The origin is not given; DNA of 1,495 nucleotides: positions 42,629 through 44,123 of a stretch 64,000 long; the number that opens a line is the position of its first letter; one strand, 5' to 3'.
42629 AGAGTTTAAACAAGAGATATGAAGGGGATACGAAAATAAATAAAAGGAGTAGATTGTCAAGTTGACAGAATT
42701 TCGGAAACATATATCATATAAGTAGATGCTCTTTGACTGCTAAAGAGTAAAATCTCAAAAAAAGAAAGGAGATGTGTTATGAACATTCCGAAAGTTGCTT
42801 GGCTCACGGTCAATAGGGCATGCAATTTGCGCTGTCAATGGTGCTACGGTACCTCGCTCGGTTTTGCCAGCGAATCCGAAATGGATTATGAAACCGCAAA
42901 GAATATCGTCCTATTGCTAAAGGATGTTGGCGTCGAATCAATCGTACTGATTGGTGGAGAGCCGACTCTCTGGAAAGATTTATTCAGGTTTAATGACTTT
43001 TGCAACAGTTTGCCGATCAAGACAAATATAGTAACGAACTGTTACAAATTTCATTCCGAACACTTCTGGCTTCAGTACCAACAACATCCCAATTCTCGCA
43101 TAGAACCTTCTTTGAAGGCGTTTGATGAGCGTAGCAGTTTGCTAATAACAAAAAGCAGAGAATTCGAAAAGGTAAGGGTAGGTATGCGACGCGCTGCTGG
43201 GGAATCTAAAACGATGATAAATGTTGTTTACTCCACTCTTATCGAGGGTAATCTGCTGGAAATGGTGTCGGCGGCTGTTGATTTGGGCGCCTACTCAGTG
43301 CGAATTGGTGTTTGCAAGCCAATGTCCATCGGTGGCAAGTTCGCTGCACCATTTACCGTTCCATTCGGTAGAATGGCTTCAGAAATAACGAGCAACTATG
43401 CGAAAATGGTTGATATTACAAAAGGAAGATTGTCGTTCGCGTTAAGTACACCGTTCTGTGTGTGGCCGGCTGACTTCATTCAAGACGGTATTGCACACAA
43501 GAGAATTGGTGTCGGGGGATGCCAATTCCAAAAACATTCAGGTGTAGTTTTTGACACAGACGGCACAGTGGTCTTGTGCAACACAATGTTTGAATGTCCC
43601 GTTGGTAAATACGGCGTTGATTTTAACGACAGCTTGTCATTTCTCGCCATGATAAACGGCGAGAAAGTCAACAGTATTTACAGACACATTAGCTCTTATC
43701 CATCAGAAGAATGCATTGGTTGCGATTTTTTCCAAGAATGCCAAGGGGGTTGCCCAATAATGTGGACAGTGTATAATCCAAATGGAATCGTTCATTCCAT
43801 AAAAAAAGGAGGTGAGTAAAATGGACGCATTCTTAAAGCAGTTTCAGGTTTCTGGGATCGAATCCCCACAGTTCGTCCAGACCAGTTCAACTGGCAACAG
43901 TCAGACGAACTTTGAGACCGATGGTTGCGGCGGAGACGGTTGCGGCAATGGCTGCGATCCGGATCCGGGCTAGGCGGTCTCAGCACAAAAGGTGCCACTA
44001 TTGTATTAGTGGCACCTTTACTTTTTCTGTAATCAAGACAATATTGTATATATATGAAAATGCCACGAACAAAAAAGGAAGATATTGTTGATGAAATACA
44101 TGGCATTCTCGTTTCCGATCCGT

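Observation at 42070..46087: Putative RiPP locus: SET-domain protein, radical SAM/SPASM maturase, unannotated Cys-rich precursor, prolyl oligopeptidase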

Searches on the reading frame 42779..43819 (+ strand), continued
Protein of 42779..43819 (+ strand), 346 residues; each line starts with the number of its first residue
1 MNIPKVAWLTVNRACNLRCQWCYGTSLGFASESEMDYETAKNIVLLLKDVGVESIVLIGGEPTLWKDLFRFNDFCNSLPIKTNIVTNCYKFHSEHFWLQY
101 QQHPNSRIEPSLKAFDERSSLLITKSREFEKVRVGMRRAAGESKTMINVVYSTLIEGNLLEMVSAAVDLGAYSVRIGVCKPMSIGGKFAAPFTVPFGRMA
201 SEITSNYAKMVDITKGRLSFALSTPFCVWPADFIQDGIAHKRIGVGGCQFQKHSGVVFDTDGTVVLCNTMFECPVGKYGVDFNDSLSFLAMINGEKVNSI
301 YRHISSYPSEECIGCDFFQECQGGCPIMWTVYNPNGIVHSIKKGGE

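Call 23: find_related_loci(query=A1, collection=metagenome_contigs, flank=6000)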
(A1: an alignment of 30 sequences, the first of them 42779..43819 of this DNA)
Query A1 (346 aa) in metagenome_contigs; peptide patterns used: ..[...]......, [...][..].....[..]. (x = any residue, [..] = any of these).
600 stretches matched a pattern (row limit reached: there are more); 280 encode a relative of the query (tblastn E <= 1e-3); the best 80 are kept; 80 distinct loci.
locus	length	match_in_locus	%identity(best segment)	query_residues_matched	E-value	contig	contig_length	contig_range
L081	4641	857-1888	70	3-346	2e-175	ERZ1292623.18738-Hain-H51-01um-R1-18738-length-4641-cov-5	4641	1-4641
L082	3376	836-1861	69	1-343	4e-179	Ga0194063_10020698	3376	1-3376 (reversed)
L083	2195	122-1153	66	1-345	1e-180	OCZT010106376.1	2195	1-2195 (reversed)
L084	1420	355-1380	67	1-345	0e+0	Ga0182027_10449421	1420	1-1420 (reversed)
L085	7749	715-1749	66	1-346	3e-166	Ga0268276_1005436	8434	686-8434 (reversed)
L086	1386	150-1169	66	3-343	1e-176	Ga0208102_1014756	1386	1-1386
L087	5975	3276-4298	61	5-346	8e-149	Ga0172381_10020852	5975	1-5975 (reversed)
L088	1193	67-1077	59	3-340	4e-160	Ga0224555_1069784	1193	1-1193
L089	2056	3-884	63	49-343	3e-146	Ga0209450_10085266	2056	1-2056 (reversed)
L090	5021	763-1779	50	1-339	2e-130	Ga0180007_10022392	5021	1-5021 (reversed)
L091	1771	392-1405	51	1-338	3e-137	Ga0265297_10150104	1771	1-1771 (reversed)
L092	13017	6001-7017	51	1-339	3e-126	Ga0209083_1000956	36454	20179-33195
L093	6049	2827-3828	43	5-338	1e-97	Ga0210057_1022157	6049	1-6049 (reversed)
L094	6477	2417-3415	41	1-333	3e-94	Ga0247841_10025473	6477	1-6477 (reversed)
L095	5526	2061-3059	41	1-333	3e-94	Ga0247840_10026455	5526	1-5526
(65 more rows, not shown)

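Call 25: find_encoding_contigs(protein=P0002, flank=8000, max_places=3)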
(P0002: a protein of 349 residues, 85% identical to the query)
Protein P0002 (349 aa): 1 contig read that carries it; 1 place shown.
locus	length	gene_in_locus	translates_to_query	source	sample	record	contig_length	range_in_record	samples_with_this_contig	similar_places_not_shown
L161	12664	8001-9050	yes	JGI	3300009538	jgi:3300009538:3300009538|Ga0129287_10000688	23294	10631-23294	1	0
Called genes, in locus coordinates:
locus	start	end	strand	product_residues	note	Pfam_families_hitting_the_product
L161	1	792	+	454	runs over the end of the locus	PF05402:PqqD, PF04055:Radical_SAM, PF13186:SPASM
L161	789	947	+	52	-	-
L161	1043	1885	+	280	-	PF03966:Trm112p (weak), PF01209:Ubie_methyltran, PF13847:Methyltransf_31, PF08241:Methyltransf_11, PF13649:Methyltransf_25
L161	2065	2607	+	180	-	PF01931:NTPase_I-T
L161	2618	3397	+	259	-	-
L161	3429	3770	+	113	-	PF00719:Pyrophosphatase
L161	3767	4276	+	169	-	PF12385:Peptidase_C70 (weak), PF13529:Peptidase_C39_2, PF03412:Peptidase_C39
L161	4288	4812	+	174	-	-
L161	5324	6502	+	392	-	-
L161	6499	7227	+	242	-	PF03848:TehB, PF13489:Methyltransf_23, PF13847:Methyltransf_31, PF08241:Methyltransf_11, PF08242:Methyltransf_12 (weak), PF13649:Methyltransf_25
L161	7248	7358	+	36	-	-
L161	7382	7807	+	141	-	PF00856:SET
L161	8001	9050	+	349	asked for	PF04055:Radical_SAM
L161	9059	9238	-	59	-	-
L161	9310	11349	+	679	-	PF02897:Peptidase_S9_N, PF00326:Peptidase_S9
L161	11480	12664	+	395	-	?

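Call 26: find_encoding_contigs(protein=P0025, flank=8000, max_places=3)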
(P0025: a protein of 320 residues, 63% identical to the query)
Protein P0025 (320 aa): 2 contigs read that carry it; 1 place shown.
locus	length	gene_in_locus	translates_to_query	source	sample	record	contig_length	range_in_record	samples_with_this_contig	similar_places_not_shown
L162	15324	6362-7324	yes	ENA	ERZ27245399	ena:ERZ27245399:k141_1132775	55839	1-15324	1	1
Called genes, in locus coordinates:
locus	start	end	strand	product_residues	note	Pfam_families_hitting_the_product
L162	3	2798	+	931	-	?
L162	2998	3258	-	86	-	-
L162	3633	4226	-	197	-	-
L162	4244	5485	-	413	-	PF00303:Thymidylat_synt, PF13489:Methyltransf_23, PF02353:CMAS (weak), PF13847:Methyltransf_31, PF08241:Methyltransf_11, PF08242:Methyltransf_12, PF13649:Methyltransf_25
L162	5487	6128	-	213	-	-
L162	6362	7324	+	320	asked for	PF04055:Radical_SAM (weak)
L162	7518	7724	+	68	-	-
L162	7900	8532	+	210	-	-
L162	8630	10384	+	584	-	PF05157:MshEN, PF00437:T2SSE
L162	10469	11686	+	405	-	PF00482:T2SSF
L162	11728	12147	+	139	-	-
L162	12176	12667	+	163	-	PF07963:N_methyl (weak)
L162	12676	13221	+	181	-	PF07963:N_methyl (weak)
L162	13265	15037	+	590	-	-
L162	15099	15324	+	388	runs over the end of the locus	PF01594:AI-2E_transport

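Call 43: predict_structure(alignment_id=A1)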
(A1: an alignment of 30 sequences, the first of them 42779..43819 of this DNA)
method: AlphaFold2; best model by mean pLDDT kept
length: 346 residues; sequences in the alignment: 30
mean_pLDDT: 91.2   pTM: 0.89
mean pLDDT of the five models: 91.2, 90.2, 90.0, 88.4, 87.2
residues with pLDDT >= 90: 247; 70-90: 85; 50-70: 12; < 50: 2
segments of 3 or more residues with pLDDT < 50: none
pLDDT, mean of each block of 10 residues (from residue 1): 89 91 74 90 97 95 97 97 97 98 96 96 93 97 91 97 98 96 88 93 97 98 90 94 84 91 92 94 97 93 79 80 88 78 55
secondary structure, 60 per line:
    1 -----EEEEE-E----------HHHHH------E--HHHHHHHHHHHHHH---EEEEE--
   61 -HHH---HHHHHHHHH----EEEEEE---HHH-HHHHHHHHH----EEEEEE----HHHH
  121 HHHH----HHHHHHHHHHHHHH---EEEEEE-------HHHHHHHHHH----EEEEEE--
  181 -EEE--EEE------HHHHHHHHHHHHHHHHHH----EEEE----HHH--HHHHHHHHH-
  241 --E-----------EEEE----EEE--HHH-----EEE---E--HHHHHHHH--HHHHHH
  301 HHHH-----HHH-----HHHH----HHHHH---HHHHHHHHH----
elements in order: E6-10 H23-27 H37-50 E54-58 H68-76 E81-86 H94-102 E107-112 H117-124 H129-142 E146-151 H159-168 E173-178 E182-184 E187-189 H196-213 E218-221 H231-239 E255-258 E263-265 E276-278 H285-292 H295-304 H318-321 H326-330 H334-342

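Call 45: fold_search(model_id=the predicted structure, library=pdb)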
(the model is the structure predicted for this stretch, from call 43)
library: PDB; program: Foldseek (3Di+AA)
matches with E <= 10: 1357; with E <= 0.001: 91
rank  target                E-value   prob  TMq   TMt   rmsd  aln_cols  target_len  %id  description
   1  5v1q_A                1.8e-12  1.00  0.69  0.57   5.1       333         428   19  Crystal structure of Streptococcus suis SuiB (released 2017-08-30)
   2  5v1t_A                3.4e-12  1.00  0.71  0.58   4.9       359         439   16  Crystal structure of Streptococcus suis SuiB bound to precursor peptide SuiA (released 2017-08-30)
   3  5v1q_B                4.3e-12  1.00  0.67  0.54   5.3       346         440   18  Crystal structure of Streptococcus suis SuiB (released 2017-08-30)
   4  5v1s_A                6.8e-12  1.00  0.68  0.56   4.6       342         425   17  Crystal structure of Streptococcus suis SuiB bound to S-adenosylmethionine (released 2017-08-30)
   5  5v1s_B                1.2e-11  1.00  0.66  0.55   5.2       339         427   17  Crystal structure of Streptococcus suis SuiB bound to S-adenosylmethionine (released 2017-08-30)
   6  4k38_B                1.4e-10  1.00  0.66  0.63   6.2       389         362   14  Native anSMEcpe with bound AdoMet and Kp18Cys peptide (released 2013-05-08)
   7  4k39_A                2.5e-10  1.00  0.66  0.64   6.0       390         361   15  Native anSMEcpe with bound AdoMet and Cp18Cys peptide (released 2013-05-08)
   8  7vob                  4.2e-10  1.00  0.62  0.64   8.6       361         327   14  The crystal structure of a Radical SAM Enzyme BlsE involved in the Biosynthesis of Blasticidin S (released 2022-05-04)
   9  4k38_A                4.2e-10  1.00  0.67  0.64   6.0       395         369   16  Native anSMEcpe with bound AdoMet and Kp18Cys peptide (released 2013-05-08)
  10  4k36_A                4.2e-10  1.00  0.66  0.61   6.1       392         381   15  His6 tagged anSMEcpe with bound AdoMet (released 2013-05-08)
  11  4k36_B                5.0e-10  1.00  0.67  0.64   5.9       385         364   15  His6 tagged anSMEcpe with bound AdoMet (released 2013-05-08)
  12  4k37_A                6.7e-10  1.00  0.66  0.63   6.1       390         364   15  Native anSMEcpe with bound AdoMet (released 2013-05-08)
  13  4k37_B                7.6e-10  1.00  0.66  0.63   6.2       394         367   16  Native anSMEcpe with bound AdoMet (released 2013-05-08)
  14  6efn                  8.5e-10  1.00  0.65  0.59   4.4       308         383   17  Structure of a RiPP maturase, SkfB (released 2018-10-24)
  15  8hzv_C                1.8e-09  1.00  0.56  0.43   6.3       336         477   15  The crystal structure of a Radical SAM Enzyme DesII (released 2024-07-10)
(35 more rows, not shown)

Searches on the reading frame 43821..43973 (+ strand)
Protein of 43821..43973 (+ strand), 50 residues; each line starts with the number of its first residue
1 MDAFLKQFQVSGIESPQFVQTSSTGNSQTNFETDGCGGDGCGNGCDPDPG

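Call 3: search_protein_families(library=pfam, proteins=[window:43821-43973:+], max_evalue=0.01)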
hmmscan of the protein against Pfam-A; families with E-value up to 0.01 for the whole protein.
window:43821-43973:+ (50 aa): 0 families

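Call 4: search_protein_families(library=ncbifam, proteins=[window:43821-43973:+], max_evalue=0.01)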
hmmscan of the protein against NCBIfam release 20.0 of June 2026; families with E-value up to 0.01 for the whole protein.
window:43821-43973:+ (50 aa): 0 families

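Call 18: search_protein_families(library=ncbifam, alignment_id=A2, max_evalue=1)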
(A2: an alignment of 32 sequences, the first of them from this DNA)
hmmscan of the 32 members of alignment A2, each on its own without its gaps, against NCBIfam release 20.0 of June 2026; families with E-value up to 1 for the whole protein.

A. member 1, seq(50 aa): 0 families

B. families by the number of members that match (of 32 scanned): 5 families
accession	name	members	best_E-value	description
TIGR04135.1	FibroRuminTarg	1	0.041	FibroRumin family radical SAM-modified Cys-rich RiPP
NF052417.1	exo_morph_CdeC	1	0.093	exosporium morphogenetic protein CdeC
TIGR04118.1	Cxxx_AC3_0185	1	0.1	AC3_0185 family rSAM-modified Cys-rich RiPP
TIGR00135.1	gatC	1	0.19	Asp-tRNA(Asn)/Glu-tRNA(Gln) amidotransferase subunit GatC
NF045810.1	GcvH_rel_desulf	1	0.2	GcvH-related protein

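Call 59: list_cluster_members(proteins=[window:43821-43970:+, window:43812-43970:+, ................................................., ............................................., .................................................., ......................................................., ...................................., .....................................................])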
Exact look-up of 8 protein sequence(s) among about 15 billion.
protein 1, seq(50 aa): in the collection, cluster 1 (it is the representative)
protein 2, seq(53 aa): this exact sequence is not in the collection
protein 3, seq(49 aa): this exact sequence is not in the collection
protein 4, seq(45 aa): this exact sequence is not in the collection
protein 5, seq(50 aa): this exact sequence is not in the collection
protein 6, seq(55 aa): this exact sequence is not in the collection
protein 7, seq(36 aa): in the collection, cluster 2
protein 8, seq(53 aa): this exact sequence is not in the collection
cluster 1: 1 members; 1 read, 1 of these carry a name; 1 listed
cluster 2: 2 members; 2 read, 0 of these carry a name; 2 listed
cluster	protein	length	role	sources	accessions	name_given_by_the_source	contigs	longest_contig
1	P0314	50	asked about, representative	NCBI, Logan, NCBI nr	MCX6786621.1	MAG: hypothetical protein NTU85_02285 [Candidatus Kaiserbacteria bacterium] | hypothetical protein [Candidatus Kaiserbacteria bacterium]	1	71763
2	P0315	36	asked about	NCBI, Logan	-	-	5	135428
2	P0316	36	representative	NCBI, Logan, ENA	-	-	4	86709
